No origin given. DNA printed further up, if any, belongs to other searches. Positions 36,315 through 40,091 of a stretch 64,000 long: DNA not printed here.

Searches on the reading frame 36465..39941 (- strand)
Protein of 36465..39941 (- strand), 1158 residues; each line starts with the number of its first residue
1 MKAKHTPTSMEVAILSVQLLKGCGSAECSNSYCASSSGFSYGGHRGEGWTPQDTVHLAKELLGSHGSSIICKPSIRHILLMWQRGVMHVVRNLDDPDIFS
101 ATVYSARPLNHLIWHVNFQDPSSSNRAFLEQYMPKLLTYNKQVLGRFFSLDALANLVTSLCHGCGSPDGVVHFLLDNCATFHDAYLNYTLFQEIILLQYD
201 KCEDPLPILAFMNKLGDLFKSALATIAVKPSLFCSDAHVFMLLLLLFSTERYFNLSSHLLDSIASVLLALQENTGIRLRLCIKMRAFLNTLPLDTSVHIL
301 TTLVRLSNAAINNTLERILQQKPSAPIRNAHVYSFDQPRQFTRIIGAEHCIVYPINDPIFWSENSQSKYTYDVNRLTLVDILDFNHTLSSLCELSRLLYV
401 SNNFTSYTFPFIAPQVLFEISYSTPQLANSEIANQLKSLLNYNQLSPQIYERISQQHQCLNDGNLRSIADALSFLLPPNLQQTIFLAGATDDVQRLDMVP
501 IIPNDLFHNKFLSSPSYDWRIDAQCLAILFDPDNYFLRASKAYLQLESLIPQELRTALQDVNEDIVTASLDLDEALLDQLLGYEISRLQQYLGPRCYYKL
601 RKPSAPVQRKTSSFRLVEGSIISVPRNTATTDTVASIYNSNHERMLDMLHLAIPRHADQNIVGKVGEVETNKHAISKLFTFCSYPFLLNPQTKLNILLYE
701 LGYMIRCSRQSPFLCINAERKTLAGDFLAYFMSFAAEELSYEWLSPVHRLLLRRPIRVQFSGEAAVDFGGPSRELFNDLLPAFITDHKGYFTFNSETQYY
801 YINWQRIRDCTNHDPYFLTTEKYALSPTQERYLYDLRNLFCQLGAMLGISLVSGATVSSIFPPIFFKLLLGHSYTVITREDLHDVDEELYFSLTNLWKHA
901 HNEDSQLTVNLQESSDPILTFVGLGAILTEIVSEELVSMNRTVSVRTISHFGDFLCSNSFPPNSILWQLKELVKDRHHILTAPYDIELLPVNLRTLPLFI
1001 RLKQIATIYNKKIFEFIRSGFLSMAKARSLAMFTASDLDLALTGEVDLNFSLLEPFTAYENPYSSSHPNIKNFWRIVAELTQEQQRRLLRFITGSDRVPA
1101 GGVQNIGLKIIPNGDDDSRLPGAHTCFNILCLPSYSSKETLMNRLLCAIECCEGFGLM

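Call 53: list_cluster_members(proteins=[window:36465-39941:-, window:31712-36148:+, window:29867-30946:+, window:54348-58073:+, window:58160-60427:+, window:61227-63881:-, window:28868-29722:-, window:25012-26031:-, window:48042-48476:-, window:21906-23297:-])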
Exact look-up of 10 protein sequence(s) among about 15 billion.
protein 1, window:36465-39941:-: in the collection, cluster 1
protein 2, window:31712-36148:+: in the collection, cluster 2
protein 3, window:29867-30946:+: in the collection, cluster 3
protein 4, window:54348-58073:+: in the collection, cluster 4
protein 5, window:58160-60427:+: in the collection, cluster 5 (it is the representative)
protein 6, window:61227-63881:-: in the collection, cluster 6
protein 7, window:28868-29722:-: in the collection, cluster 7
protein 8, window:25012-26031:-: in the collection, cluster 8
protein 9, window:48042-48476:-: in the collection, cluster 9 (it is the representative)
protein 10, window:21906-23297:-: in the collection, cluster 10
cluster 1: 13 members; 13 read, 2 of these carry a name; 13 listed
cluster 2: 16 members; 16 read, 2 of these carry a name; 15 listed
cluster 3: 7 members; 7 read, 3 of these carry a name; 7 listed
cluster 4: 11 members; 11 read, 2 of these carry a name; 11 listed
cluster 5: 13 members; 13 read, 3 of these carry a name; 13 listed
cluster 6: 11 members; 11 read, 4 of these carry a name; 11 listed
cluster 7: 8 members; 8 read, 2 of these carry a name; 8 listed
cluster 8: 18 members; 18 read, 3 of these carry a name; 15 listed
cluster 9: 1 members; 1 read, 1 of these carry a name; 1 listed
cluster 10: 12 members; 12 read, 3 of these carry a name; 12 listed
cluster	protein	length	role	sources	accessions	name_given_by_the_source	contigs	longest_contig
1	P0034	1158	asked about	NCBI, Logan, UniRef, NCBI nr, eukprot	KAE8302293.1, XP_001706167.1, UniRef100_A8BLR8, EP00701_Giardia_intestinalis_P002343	Ubiquitin-protein ligase E3A [Giardia duodenalis] | HECT-type E3 ubiquitin transferase n=1 Tax=Giardia intestinalis (strain ATCC 50803 / WB ... | Ubiquitin-protein ligase E3A [Giardia intestinalis]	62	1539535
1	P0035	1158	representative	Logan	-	-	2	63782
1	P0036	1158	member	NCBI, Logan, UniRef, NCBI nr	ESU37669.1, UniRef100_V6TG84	Ubiquitin-protein ligase E3A [Giardia duodenalis] | HECT-type E3 ubiquitin transferase n=1 Tax=Giardia intestinalis TaxID=5741 ... | Ubiquitin-protein ligase E3A [Giardia intestinalis]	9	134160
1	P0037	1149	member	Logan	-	-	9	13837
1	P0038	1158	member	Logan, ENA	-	-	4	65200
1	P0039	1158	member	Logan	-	-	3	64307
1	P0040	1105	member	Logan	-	-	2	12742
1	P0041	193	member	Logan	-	-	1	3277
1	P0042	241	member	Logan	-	-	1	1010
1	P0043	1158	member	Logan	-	-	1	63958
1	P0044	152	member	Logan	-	-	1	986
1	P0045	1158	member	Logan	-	-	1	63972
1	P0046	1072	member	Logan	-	-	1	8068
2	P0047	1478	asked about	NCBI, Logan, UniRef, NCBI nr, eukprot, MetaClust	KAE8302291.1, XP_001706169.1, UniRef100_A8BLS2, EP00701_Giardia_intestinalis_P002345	putative ATP-dependent RNA helicase DHR1 [Giardia duodenalis] | ATP-dependent RNA helicase DHR1 n=1 Tax=Giardia intestinalis (strain ATCC 50803 / WB ... | putative ATP-dependent RNA helicase DHR1 [Giardia intestinalis]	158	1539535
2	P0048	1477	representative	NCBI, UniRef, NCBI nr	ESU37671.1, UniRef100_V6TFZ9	DEAD helicase superfamily protein [Giardia duodenalis] | DEAD helicase superfamily protein n=1 Tax=Giardia intestinalis TaxID=5741 ... | DEAD helicase superfamily protein [Giardia intestinalis]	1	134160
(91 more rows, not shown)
